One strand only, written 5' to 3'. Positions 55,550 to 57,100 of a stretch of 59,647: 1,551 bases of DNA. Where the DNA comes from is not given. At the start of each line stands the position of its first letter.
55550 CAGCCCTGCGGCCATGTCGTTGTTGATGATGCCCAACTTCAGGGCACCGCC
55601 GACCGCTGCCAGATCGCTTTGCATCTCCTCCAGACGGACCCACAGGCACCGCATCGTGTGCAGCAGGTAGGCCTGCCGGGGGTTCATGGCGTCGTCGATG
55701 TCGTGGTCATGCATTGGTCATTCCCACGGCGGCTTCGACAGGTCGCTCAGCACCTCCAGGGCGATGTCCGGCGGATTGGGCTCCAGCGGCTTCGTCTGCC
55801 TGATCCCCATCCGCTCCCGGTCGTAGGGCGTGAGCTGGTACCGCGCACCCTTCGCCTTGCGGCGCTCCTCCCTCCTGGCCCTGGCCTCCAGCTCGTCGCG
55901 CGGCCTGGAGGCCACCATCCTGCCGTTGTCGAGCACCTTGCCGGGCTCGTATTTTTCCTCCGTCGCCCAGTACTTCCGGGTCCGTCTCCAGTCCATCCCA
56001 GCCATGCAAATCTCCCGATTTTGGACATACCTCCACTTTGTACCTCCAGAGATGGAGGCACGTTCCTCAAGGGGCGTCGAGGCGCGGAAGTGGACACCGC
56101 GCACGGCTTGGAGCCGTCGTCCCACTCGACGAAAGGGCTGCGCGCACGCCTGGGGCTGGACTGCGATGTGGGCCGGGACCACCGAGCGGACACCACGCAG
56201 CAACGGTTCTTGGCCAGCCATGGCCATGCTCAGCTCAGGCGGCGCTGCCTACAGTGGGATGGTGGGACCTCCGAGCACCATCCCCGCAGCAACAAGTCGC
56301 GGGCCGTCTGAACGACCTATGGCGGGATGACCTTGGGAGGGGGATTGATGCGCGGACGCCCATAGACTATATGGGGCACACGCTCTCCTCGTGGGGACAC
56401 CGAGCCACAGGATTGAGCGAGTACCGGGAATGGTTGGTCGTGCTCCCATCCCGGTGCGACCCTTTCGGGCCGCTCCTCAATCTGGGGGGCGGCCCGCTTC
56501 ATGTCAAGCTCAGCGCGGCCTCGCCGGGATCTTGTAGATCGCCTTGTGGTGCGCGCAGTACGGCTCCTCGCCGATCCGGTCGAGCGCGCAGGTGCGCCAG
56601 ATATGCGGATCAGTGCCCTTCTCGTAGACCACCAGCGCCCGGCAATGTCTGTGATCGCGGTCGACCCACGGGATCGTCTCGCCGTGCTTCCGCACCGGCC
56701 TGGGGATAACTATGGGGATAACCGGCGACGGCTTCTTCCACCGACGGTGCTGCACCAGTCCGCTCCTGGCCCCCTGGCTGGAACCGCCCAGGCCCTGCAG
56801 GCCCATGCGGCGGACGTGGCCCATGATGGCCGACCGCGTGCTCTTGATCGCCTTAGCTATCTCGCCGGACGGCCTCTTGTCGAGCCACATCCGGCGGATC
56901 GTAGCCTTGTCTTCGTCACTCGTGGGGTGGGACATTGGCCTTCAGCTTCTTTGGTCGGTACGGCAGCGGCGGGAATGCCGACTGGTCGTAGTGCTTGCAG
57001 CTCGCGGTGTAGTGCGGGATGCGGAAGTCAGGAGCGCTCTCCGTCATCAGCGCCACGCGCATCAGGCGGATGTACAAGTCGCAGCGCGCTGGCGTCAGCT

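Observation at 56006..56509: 504-nt gene-free, densely structured segment in the replication/regulation operon: candidate ncRNA or iteron-type origin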

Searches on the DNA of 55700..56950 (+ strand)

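Call 6: search_rna_families(source=window, start=55800, end=56700, threshold=evalue, max_evalue=10, show_alignments=3)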
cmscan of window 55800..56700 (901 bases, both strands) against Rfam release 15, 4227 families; matches with E-value up to 10: 6.
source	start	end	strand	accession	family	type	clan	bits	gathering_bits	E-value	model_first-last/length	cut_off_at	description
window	55884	55912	+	RF01790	htlv_FSE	Cis-reg; frameshift_element;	-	20.5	45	0.33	1-43/43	no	ribosomal frameshift site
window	55884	55912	-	RF01790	htlv_FSE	Cis-reg; frameshift_element;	-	20.4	45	0.36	1-43/43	no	ribosomal frameshift site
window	55928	55976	-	RF01340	CRISPR-DR29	Gene; CRISPR;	-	15.2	39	5.2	1-37/37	no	CRISPR RNA direct repeat element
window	56109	56161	+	RF02806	PyrR208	Gene; snRNA; snoRNA; HACA-box;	-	14.5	64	4.7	1-60/60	no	Pyrobaculum sRNA 208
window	56133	56148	+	RF03031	ssnA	Cis-reg;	-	12.3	37.3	7.4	19-34/48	no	ssnA RNA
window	56170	56232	+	RF02202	UCA1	Gene; lncRNA;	-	12.2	80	3.7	1-75/75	no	Urothelial cancer associated 1 conserved region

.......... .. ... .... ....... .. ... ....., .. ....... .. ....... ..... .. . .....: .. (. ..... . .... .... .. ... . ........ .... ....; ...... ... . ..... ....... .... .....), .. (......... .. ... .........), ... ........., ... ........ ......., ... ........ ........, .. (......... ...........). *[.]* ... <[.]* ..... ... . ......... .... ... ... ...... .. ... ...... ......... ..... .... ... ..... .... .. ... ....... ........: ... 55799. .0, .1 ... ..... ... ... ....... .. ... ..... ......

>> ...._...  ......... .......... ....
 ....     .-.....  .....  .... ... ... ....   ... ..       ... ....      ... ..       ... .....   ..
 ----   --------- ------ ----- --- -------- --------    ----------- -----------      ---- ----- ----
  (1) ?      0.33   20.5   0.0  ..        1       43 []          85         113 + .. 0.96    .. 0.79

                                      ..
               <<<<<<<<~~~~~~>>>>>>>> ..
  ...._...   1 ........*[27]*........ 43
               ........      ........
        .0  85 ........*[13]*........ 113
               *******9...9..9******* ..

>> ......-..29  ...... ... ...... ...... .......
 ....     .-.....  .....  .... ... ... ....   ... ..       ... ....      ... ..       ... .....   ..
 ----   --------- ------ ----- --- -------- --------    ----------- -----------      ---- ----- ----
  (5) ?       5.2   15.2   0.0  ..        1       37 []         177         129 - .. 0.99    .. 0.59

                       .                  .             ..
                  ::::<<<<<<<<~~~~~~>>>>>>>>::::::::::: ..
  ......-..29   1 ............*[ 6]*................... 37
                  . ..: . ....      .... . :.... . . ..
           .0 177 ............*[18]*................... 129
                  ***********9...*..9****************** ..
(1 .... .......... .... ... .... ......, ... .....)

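Call 8: search_dna_similar(query=window:55700-56950:+, collection=phages, mode=distant, max_rows=30)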
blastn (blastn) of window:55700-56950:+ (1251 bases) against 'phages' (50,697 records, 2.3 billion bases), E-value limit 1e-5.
No match.

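Call 44: search_rna_families(sources=[L001, L002, L004, L006, L007, L011, L013, L100, L115, L255, L248, L242, L245, L271], threshold=gathering, show_alignments=2)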
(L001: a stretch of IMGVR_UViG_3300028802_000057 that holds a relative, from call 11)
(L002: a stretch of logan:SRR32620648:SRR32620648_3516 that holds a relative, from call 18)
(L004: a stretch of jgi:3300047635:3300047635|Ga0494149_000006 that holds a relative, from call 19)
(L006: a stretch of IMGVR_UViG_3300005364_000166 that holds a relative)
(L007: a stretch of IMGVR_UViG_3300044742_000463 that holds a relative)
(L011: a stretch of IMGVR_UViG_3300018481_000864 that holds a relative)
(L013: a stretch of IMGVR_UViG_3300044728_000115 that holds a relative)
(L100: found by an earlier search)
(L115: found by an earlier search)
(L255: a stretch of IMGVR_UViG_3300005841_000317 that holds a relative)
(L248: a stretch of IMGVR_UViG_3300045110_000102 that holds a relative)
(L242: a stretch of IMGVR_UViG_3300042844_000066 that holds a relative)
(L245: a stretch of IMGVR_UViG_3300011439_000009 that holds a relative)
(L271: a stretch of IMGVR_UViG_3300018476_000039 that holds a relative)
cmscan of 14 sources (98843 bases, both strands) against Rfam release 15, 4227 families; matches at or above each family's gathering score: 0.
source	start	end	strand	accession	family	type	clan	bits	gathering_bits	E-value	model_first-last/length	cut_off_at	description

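Call 65: search_rna_families(source=L004, start=4440, end=5060, threshold=evalue, max_evalue=5, show_alignments=2)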
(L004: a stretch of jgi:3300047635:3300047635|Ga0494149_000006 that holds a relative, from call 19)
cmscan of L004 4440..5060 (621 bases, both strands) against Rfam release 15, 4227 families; matches with E-value up to 5: 0.
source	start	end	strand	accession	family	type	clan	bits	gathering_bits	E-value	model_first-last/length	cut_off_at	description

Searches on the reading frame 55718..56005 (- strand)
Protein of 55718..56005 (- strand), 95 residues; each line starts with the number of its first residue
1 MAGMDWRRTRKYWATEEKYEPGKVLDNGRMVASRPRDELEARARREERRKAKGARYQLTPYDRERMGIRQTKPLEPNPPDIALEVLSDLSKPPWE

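Call 11: find_related_loci(query=window:55718-56005:-, collection=viral_contigs, flank=4000)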
Query window:55718-56005:- (95 aa) in viral_contigs; peptide patterns used: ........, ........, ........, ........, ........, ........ (x = any residue, [..] = any of these).
23 stretches matched a pattern; 1 encode a relative of the query (tblastn E <= 1e-3); 1 distinct loci.
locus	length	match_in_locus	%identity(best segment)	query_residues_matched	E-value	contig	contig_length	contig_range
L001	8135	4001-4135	71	5-49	1e-18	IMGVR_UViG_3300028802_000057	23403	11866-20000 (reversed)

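Call 17: find_homologous_proteins(query=window:55718-56005:-, max_evalue=0.001)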
Query window:55718-56005:- (95 aa): 3 proteins with E <= 0.001 among 6 candidates.
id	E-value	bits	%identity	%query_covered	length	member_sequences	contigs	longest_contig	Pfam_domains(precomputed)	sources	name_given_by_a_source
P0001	4.5e-56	205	100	100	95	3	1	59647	-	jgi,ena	jgi:hypothetical protein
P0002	2.3e-12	65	69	51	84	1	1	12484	-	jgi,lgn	-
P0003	1.7e-10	59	67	47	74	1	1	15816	-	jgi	jgi:hypothetical protein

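Call 18: find_encoding_contigs(protein=P0002, flank=5000)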
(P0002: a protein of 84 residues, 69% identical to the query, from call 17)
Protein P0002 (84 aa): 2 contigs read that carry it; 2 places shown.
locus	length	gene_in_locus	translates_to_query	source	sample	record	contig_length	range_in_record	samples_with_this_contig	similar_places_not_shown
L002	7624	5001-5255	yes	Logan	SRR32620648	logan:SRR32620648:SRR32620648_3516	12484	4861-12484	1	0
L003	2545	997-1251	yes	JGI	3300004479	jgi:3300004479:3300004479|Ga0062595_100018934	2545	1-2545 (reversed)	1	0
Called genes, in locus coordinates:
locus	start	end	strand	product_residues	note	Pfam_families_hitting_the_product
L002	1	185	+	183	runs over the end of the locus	-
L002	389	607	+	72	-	-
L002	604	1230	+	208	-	-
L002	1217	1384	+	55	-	-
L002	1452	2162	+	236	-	-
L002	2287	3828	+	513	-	-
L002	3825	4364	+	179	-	-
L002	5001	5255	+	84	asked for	-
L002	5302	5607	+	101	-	-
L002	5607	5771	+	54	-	-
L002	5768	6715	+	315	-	PF08273:Zn_Ribbon_Prim, PF23639:DUF7146, PF13362:Toprim_3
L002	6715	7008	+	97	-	-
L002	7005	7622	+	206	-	?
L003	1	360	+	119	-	?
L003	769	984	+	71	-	-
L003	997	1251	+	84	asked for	-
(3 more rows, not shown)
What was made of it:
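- One relative had a 71-aa gene called inside the element (call 18).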

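Call 19: find_encoding_contigs(protein=P0003, flank=5000)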
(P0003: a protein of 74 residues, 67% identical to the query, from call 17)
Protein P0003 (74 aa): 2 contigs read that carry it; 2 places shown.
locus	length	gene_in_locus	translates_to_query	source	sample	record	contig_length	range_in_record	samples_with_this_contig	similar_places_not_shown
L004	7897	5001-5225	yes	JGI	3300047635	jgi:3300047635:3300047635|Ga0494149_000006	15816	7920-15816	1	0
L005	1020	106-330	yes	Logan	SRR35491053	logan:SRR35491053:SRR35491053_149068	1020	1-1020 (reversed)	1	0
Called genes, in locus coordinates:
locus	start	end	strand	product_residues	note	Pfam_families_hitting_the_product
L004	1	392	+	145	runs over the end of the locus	PF07750:GcrA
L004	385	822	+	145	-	-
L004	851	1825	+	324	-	PF05063:MT-A70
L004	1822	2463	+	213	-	-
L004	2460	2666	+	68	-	-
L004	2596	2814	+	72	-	-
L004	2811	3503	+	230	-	-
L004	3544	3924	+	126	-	-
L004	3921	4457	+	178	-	-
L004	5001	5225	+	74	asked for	-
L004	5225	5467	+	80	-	-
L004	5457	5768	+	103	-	-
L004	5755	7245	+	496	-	PF00270:DEAD, PF04851:ResIII, PF00271:Helicase_C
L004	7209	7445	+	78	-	-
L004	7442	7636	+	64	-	-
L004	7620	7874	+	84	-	-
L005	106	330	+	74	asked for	-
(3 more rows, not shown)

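Call 55: search_protein_families(library=phrogs, proteins=[window:55718-56005:-], max_evalue=0.001)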
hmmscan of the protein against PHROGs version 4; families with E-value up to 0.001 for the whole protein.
window:55718-56005:- (95 aa): 0 families

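Call 60: search_protein_families(library=pfam, proteins=[L001:2092-3048:-], max_evalue=0.001)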
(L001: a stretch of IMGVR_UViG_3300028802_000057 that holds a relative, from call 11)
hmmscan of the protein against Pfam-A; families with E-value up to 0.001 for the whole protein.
L001:2092-3048:- (318 aa): 0 families

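Call 95: search_protein_families(library=pfam, proteins=[L004:3921-4457:+, L002:2287-3828:+, L001:1472-2095:-], max_evalue=0.01)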
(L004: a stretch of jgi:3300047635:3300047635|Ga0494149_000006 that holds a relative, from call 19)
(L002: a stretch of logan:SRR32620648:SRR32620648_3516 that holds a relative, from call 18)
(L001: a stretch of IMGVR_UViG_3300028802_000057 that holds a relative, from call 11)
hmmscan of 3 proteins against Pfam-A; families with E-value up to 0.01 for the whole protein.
L004:3921-4457:+ (178 aa): 0 families

L002:2287-3828:+ (513 aa): 0 families

L001:1472-2095:- (207 aa): 0 families

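Call 102: predict_structure(alignment_id=A6)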
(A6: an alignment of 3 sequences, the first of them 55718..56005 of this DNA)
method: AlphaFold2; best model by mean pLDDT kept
length: 95 residues; sequences in the alignment: 3
mean_pLDDT: 58.8   pTM: 0.20
mean pLDDT of the five models: 58.8, 56.5, 56.3, 55.7, 53.6
residues with pLDDT >= 90: 0; 70-90: 3; 50-70: 83; < 50: 9
segments of 3 or more residues with pLDDT < 50: 12-14
pLDDT, mean of each block of 10 residues (from residue 1): 54 51 63 55 60 60 64 65 57 62
secondary structure, 60 per line:
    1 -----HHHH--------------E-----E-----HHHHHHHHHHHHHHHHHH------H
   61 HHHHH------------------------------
elements in order: H6-9 H36-53 H60-65
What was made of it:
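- Tried and rejected: An AlphaFold model of the 95-aa protein was too poor to use, with pLDDT 59 (call 102).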

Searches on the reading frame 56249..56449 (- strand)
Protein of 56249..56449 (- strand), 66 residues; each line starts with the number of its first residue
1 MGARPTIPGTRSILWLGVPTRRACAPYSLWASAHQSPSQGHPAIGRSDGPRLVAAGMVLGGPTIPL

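Call 13: search_protein_families(library=pfam, proteins=[window:56249-56449:-], max_evalue=1)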
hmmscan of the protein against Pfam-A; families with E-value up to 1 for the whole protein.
window:56249-56449:- (66 aa): 1 family
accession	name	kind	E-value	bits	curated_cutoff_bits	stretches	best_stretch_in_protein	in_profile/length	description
PF10940.13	SpeFL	-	0.1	12.9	25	1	10-36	12-35/40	Leader peptide SpeFL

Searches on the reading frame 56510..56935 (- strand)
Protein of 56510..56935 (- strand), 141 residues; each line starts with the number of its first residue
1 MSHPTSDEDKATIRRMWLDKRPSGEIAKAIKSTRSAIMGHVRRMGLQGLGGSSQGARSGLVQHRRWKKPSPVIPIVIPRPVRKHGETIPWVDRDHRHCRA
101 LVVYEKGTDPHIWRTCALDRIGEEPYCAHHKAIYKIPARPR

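Call 10: find_related_loci(query=window:56510-56935:-, collection=viral_contigs, flank=4000)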
Query window:56510-56935:- (141 aa) in viral_contigs; peptide patterns used: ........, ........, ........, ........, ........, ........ (x = any residue, [..] = any of these).
10 stretches matched a pattern, but none encodes a relative of the query by tblastn (E <= 1e-3).
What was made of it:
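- Tried and rejected: The gcrA-like protein found no viral loci (call 10).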

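Call 13: search_protein_families(library=pfam, proteins=[window:56510-56935:-], max_evalue=1)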
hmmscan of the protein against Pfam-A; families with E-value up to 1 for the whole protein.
window:56510-56935:- (141 aa): 2 families
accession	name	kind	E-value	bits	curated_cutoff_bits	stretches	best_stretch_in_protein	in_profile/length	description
PF07750.17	GcrA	-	4.3e-05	24.4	26.9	1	6-57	4-56/155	GcrA cell cycle regulator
PF11722.13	zf-TRM13_CCCH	-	0.057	13.5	20.9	0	114-131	12-29/29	CCCH zinc finger in TRM13 protein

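Call 55: search_protein_families(library=phrogs, proteins=[window:56510-56935:-], max_evalue=0.001)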
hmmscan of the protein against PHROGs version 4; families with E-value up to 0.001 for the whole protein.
window:56510-56935:- (141 aa): 0 families
